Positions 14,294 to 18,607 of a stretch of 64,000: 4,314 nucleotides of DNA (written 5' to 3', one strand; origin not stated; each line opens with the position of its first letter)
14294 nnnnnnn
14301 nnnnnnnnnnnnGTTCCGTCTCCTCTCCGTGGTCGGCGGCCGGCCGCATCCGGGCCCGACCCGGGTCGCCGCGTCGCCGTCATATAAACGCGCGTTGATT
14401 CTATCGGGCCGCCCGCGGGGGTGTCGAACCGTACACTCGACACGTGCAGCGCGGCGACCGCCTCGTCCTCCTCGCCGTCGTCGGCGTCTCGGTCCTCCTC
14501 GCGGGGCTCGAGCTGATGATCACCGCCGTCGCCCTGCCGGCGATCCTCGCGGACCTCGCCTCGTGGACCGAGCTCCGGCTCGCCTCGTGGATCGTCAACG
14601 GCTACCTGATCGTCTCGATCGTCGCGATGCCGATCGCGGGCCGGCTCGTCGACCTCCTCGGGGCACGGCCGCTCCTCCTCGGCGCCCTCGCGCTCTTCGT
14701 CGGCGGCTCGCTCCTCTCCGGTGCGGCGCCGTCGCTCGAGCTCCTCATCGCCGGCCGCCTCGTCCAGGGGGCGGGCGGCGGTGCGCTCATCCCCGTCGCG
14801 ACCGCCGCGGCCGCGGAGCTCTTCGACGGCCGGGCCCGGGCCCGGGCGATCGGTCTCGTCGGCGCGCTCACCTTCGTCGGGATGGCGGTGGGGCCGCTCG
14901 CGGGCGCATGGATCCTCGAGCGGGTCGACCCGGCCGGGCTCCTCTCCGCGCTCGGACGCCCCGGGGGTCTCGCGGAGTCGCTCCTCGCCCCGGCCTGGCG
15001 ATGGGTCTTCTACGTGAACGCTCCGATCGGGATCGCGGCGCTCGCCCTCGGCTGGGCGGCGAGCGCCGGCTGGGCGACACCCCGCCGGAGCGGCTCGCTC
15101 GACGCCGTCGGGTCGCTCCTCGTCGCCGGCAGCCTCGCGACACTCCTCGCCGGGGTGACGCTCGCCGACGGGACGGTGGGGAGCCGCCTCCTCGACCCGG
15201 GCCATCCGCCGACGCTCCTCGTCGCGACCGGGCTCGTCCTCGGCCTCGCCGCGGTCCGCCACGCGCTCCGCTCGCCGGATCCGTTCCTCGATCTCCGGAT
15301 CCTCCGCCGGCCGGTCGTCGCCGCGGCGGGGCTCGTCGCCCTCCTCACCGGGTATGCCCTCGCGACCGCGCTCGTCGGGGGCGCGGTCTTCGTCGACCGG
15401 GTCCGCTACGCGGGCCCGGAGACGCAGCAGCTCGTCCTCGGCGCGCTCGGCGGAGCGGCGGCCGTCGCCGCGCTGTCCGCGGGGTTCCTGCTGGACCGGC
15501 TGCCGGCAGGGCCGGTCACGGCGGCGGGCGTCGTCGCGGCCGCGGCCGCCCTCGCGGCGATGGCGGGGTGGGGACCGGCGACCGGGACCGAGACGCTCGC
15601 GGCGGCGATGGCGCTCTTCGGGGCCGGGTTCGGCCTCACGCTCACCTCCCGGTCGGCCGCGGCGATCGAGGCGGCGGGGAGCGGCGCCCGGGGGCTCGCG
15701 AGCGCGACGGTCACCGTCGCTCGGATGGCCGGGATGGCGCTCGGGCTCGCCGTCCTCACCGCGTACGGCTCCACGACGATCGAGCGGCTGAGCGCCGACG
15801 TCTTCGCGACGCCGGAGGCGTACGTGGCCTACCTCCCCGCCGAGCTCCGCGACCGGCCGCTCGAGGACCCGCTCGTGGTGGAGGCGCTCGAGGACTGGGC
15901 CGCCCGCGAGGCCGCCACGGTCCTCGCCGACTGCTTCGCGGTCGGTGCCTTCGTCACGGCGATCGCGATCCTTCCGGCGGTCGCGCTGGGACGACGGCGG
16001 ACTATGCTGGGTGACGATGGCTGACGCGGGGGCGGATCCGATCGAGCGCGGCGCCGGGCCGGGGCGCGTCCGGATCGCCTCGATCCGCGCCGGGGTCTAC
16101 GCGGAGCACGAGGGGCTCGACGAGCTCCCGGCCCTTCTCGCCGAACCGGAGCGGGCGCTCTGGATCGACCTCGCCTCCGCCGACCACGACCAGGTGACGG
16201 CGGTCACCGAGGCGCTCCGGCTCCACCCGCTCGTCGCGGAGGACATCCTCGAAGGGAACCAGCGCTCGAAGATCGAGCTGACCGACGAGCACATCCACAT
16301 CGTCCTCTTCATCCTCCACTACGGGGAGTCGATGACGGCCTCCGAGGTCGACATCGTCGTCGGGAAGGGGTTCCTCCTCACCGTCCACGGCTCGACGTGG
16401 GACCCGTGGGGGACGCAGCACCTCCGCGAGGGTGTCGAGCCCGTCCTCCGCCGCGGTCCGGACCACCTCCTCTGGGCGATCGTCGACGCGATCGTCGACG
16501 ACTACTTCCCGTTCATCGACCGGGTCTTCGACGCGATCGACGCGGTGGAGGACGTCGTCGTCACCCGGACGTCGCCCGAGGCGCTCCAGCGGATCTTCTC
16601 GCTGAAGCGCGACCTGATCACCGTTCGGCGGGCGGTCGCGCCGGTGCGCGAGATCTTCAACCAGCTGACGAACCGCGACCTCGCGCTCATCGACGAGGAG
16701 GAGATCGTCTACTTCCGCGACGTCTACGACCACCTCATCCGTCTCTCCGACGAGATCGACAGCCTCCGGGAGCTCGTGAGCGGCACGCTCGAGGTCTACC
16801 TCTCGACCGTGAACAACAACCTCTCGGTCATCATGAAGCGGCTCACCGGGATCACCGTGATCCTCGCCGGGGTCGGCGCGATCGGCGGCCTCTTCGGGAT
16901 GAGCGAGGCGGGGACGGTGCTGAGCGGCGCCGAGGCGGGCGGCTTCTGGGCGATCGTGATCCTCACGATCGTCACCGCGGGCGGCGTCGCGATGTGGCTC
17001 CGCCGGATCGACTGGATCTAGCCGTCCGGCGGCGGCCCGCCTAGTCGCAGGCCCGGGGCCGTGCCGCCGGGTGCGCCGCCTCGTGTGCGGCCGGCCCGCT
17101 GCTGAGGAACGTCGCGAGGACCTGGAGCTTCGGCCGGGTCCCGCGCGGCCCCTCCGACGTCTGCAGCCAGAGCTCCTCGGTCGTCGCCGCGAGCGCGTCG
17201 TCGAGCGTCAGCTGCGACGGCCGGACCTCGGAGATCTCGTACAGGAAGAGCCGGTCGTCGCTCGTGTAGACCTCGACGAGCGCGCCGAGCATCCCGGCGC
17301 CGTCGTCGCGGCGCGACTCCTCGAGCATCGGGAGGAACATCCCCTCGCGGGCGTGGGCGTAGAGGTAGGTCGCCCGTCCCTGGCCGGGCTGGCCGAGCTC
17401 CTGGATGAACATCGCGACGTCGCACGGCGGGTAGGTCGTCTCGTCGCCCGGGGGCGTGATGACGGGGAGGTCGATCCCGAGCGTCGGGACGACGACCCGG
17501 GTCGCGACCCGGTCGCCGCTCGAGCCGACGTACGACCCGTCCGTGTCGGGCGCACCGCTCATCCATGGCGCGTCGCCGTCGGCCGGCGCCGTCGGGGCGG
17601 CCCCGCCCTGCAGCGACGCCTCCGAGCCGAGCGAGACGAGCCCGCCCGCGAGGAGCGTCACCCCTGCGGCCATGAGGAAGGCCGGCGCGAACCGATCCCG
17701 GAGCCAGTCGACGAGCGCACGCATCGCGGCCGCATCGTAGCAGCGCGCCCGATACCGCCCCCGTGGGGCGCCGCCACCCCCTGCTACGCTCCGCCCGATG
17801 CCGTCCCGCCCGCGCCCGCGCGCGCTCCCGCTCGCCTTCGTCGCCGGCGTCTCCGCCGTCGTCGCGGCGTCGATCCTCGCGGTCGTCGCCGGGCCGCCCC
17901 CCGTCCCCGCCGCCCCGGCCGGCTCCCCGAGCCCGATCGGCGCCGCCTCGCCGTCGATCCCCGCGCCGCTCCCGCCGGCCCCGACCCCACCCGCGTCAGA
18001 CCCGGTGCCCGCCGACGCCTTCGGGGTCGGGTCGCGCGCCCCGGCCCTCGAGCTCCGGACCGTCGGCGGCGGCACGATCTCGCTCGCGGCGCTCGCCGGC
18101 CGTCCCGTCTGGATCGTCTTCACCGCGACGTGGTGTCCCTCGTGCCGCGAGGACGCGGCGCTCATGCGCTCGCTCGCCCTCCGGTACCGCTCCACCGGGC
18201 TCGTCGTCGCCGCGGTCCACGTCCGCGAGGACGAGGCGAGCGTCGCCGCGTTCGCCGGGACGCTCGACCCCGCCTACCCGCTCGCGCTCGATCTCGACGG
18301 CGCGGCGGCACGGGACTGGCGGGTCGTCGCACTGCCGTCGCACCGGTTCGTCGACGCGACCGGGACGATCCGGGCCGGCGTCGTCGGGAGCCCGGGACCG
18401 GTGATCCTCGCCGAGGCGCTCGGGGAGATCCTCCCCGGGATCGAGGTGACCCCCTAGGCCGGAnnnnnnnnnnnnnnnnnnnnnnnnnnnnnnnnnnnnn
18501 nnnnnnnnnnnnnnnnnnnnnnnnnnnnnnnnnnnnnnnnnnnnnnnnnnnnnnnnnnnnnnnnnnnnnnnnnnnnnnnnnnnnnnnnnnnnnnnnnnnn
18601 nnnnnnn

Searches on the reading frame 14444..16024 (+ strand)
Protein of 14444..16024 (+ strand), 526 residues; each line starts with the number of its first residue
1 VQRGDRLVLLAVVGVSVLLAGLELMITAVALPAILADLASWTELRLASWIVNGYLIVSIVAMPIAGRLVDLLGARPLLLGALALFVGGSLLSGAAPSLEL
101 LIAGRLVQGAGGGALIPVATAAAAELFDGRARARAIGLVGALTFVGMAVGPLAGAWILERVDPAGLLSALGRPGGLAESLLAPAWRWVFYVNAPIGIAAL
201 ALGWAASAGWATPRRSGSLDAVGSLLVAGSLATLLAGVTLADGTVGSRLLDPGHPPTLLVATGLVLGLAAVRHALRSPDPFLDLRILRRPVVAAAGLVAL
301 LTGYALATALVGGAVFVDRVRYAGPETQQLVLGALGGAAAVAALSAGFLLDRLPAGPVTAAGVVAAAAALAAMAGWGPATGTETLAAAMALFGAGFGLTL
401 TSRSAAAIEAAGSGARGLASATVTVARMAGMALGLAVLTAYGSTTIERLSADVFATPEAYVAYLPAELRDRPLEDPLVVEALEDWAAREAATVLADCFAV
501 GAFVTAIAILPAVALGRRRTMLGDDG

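Call 42: search_protein_families(library=pfam, proteins=[window:14444-16024:+], max_evalue=0.01)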
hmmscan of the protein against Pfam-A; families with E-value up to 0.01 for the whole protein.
window:14444-16024:+ (526 aa): 2 families
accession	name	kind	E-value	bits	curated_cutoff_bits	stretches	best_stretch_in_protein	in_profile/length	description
PF07690.21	MFS_1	-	3.3e-39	135.2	33.4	1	15-434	3-346/347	Major Facilitator Superfamily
PF00083.30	Sugar_tr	-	3.1e-10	40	22.3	1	46-204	47-189/452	Sugar (and other) transporter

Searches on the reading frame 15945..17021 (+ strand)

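Call 42: search_protein_families(library=pfam, proteins=[window:15945-17021:+], max_evalue=0.01)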
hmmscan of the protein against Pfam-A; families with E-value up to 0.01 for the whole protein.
window:15945-17021:+ (358 aa): 1 family
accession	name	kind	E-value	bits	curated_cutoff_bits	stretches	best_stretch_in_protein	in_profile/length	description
PF01544.23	CorA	-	6.7e-53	180.3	27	1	71-354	4-292/292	CorA-like Mg2+ transporter protein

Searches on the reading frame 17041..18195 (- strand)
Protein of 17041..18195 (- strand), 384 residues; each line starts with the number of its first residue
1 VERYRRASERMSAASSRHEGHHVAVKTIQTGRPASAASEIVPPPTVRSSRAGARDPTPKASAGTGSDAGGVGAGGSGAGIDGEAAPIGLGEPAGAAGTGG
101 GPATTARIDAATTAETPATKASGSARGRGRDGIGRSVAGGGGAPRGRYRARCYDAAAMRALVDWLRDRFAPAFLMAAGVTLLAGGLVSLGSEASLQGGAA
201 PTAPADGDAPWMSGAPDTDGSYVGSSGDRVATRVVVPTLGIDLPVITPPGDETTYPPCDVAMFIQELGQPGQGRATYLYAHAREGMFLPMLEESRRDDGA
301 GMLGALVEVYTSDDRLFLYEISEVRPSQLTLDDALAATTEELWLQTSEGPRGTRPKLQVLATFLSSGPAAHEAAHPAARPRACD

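Call 52: search_protein_families(library=pfam, proteins=[window:17041-18195:-], max_evalue=0.00001)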
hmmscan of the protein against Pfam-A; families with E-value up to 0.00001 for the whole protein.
window:17041-18195:- (384 aa): 1 family
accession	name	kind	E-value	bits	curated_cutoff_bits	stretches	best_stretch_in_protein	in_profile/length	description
PF04203.18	Sortase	-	8.6e-06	26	26.6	0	235-347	2-107/125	Sortase domain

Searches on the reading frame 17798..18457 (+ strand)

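Call 52: search_protein_families(library=pfam, proteins=[window:17798-18457:+], max_evalue=0.00001)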
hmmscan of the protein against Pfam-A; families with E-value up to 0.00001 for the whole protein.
window:17798-18457:+ (219 aa): 2 families
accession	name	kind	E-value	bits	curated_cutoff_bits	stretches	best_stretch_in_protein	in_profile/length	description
PF00578.27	AhpC-TSA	-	6.8e-19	68.5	26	1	77-193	1-123/124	AhpC/TSA family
PF08534.16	Redoxin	-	2.7e-15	56.9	26.6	1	77-194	2-131/148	Redoxin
